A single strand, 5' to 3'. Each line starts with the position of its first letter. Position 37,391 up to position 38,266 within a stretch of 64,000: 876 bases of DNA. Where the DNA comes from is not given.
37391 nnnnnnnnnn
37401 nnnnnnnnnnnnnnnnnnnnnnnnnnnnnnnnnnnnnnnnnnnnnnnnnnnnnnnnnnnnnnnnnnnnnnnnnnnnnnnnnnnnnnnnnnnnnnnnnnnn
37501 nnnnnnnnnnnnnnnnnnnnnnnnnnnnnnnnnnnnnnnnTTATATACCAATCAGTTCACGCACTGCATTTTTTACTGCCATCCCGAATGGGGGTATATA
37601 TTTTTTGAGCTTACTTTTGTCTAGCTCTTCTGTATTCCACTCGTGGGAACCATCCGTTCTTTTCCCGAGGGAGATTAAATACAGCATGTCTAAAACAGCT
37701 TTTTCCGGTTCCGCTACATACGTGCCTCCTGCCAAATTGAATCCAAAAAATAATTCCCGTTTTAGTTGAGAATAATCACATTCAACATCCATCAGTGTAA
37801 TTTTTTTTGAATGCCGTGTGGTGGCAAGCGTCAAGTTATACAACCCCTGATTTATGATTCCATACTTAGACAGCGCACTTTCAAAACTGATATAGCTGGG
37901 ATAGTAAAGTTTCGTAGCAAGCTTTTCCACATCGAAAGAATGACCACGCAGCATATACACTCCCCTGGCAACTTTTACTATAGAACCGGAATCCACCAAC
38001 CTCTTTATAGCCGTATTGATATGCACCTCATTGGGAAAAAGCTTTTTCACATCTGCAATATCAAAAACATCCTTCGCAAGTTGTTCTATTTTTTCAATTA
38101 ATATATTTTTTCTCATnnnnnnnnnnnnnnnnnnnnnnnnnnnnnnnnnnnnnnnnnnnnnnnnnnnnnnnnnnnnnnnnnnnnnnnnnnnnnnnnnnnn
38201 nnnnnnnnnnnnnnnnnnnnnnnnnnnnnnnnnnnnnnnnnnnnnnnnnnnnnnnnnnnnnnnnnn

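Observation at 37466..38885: AbiEi/AbiEii toxin-antitoxin cassette inserted into the glycan locus, bracketed by a 47-bp duplication of the neighbouring GT2 gene start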

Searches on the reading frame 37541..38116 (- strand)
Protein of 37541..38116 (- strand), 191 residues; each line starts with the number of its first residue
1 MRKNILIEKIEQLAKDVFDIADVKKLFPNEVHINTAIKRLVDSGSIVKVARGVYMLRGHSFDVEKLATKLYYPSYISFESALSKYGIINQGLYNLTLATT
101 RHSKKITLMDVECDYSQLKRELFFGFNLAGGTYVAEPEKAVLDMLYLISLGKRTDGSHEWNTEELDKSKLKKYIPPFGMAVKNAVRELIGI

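Call 4: search_protein_families(library=pfam, proteins=[window:37541-38116:-], max_evalue=0.01)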
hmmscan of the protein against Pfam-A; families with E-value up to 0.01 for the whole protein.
window:37541-38116:- (191 aa): 1 family
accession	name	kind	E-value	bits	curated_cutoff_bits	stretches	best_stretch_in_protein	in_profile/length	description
PF13338.12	AbiEi_4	-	0.0001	22.8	25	1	35-56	27-48/49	Transcriptional regulator, AbiEi antitoxin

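Call 8: search_protein_families(library=padloc, proteins=[window:37541-38116:-], max_evalue=0.01)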
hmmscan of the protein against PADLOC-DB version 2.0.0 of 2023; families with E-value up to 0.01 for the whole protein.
window:37541-38116:- (191 aa): 36 families (the best 25 are shown)
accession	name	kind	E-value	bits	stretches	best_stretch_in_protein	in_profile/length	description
PDLC02241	AbiEi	-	1.1e-31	108.2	1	12-179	9-184/199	AbiEi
PDLC02272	AbiEi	-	4.3e-26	90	1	13-171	11-167/200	AbiEi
PDLC02230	AbiEi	-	1.1e-21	75.5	1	23-148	9-137/192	AbiEi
PDLC02255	AbiEi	-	4e-21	73.4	1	6-175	4-169/186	AbiEi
PDLC02267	AbiEi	-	8e-20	69.3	1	2-147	5-154/252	AbiEi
PDLC02232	AbiEi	-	5e-14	50.5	1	7-106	7-117/177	AbiEi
PDLC02240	AbiEi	-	6.2e-12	43.5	1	6-148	4-162/216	AbiEi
PDLC02269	AbiEi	-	1.3e-11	42.3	1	12-146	7-145/251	AbiEi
PDLC02225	AbiEi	-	5.2e-10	37.4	1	8-122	8-117/198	AbiEi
PDLC02287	AbiEi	-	6.1e-10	37.1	1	9-145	3-144/253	AbiEi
PDLC02276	AbiEi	-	7e-10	36.8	1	3-145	3-157/270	AbiEi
PDLC02273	AbiEi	-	4.7e-08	31.3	1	33-186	33-202/205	AbiEi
PDLC02274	AbiEi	-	8.5e-08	30.1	1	36-109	37-115/217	AbiEi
PDLC02238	AbiEi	-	2.1e-07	28.9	1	34-116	15-96/180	AbiEi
PDLC02265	AbiEi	-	1.2e-06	26.4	1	29-111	25-109/198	AbiEi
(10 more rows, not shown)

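Call 9: search_protein_families(library=ncbifam, proteins=[window:37541-38116:-], max_evalue=0.01)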
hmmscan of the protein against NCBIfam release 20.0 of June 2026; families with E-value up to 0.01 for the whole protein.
window:37541-38116:- (191 aa): 1 family
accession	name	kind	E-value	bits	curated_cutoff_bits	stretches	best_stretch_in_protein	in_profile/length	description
NF047376.1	TAA_AbiEi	equivalog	2.3e-14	53.5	150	1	8-106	11-118/172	type IV toxin-antitoxin system AbiEi family antitoxin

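Call 73: search_solved_structures(query=window:37541-38116:-, max_evalue=0.1)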
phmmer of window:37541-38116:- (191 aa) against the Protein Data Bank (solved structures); distinct sequences matched with E-value up to 0.1: 0.

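Call 84: find_homologous_proteins(query=window:37541-38116:-, max_evalue=0.00001)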
Query window:37541-38116:- (191 aa): 371 proteins with E <= 0.00001 among 475 candidates; the best 120 are listed.
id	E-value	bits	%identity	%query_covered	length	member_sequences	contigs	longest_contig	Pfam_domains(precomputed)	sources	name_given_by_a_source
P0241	4.9e-120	416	100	100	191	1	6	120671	-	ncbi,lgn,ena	ncbi:MAG: hypothetical protein AAB557_03225 [Patescibacteria group bacterium]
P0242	2.8e-104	365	84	100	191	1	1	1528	-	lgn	-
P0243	1.2e-100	353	84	100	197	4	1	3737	-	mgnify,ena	mgnify:FL=1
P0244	1.1e-99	350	85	100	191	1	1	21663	-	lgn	-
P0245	4.6e-96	338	79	100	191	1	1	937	PF13338.13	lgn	-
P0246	7.9e-96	337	79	100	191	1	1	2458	-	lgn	-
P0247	2.7e-93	329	75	100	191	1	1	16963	-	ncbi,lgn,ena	-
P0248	5.6e-91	321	76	100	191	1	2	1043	-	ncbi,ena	-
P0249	5.8e-91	321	75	98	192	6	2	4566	-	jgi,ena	-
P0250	7.0e-91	321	76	100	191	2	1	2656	-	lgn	-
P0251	2.6e-88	313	74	99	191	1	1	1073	-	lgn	-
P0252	9.2e-88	311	74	100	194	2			-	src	-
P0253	2.1e-85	303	72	100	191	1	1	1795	-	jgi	-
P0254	4.0e-84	299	71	98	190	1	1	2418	-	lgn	-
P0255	7.2e-82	292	70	100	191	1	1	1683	-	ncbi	-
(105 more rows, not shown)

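Call 89: predict_structure(alignment_id=A2)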
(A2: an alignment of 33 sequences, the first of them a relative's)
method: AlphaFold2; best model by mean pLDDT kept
length: 191 residues; sequences in the alignment: 33
mean_pLDDT: 86.8   pTM: 0.77
mean pLDDT of the five models: 86.8, 72.4, 70.6, 69.3, 66.9
residues with pLDDT >= 90: 68; 70-90: 116; 50-70: 7; < 50: 0
segments of 3 or more residues with pLDDT < 50: none
pLDDT, mean of each block of 10 residues (from residue 1): 84 84 89 88 87 82 79 86 85 77 76 86 91 93 94 86 94 96 93 80
secondary structure, 60 per line:
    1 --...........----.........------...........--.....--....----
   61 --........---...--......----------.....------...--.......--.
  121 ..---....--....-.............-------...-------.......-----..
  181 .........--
elements in order: H3-13 H20-26 H33-43 E46-50 E53-56 H63-70 E74-76 H79-84 E95-99 E106-108 E111-117 E126-129 E132-135 H137-149 H167-173 H179-189

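Call 91: fold_search(model_id=the predicted structure, library=pdb)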
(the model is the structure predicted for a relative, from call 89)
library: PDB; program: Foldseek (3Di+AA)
matches with E <= 10: 527; with E <= 0.001: 2
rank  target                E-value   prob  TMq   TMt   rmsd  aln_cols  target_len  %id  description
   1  6y8q_A                1.6e-06  1.00  0.54  0.53   6.3       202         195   17  AbiEi antitoxin from Streptococcus agalactiae (released 2020-12-16)
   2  6y8q_D                4.6e-05  1.00  0.49  0.51   6.7       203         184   16  AbiEi antitoxin from Streptococcus agalactiae (released 2020-12-16)
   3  1zel_B                1.2e-03  1.00  0.67  0.46   4.9       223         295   10  Crystal structure of RV2827C protein from Mycobacterium tuberculosis (released 2006-05-02)
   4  1zel_A                1.3e-03  1.00  0.68  0.47   4.8       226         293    9  Crystal structure of RV2827C protein from Mycobacterium tuberculosis (released 2006-05-02)
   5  4wse_B                1.5e-02  0.35  0.27  0.13  17.5       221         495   13  Crystal structure of the Mimivirus polyadenylate synthase (released 2015-04-01)
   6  4o8s                  1.8e-02  0.87  0.31  0.27   9.0       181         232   13  Crystal structure of JHP933 from Helicobacter pylori (released 2014-09-10)
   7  4wse_A                4.5e-02  0.47  0.31  0.14  14.8       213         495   10  Crystal structure of the Mimivirus polyadenylate synthase (released 2015-04-01)
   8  4ok0_A                5.5e-02  0.82  0.35  0.31   7.3       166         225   14  Crystal structure of putative nucleotidyltransferase from H. pylori (released 2014-04-09)
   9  4ok0_B                5.8e-02  0.82  0.35  0.30   7.3       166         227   16  Crystal structure of putative nucleotidyltransferase from H. pylori (released 2014-04-09)
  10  4p37_A                1.2e-01  0.30  0.32  0.14  15.4       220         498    9  Crystal structure of the Megavirus polyadenylate synthase (released 2015-04-01)
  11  2gaf_D                1.2e-01  0.20  0.28  0.15  20.0       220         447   11  Crystal Structure of the Vaccinia Polyadenylate Polymerase Heterodimer (apo form) (released 2006-05-16)
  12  6l0o                  2.2e-01  0.85  0.24  0.54   4.3        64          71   20  WH domain of human MCM8 (released 2020-04-29)
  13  1wq2_B                3.0e-01  0.97  0.27  0.70   2.8        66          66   20  Neutron Crystal Structure Of Dissimilatory Sulfite Reductase D (DsrD) (released 2005-09-19)
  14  4p37_B                4.1e-01  0.33  0.30  0.13   9.5       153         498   10  Crystal structure of the Megavirus polyadenylate synthase (released 2015-04-01)
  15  5n35                  4.4e-01  0.84  0.23  0.59   3.6        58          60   19  Gadolinium phased PBP2 (SSO6202) at 2.2 Ang (released 2017-05-17)
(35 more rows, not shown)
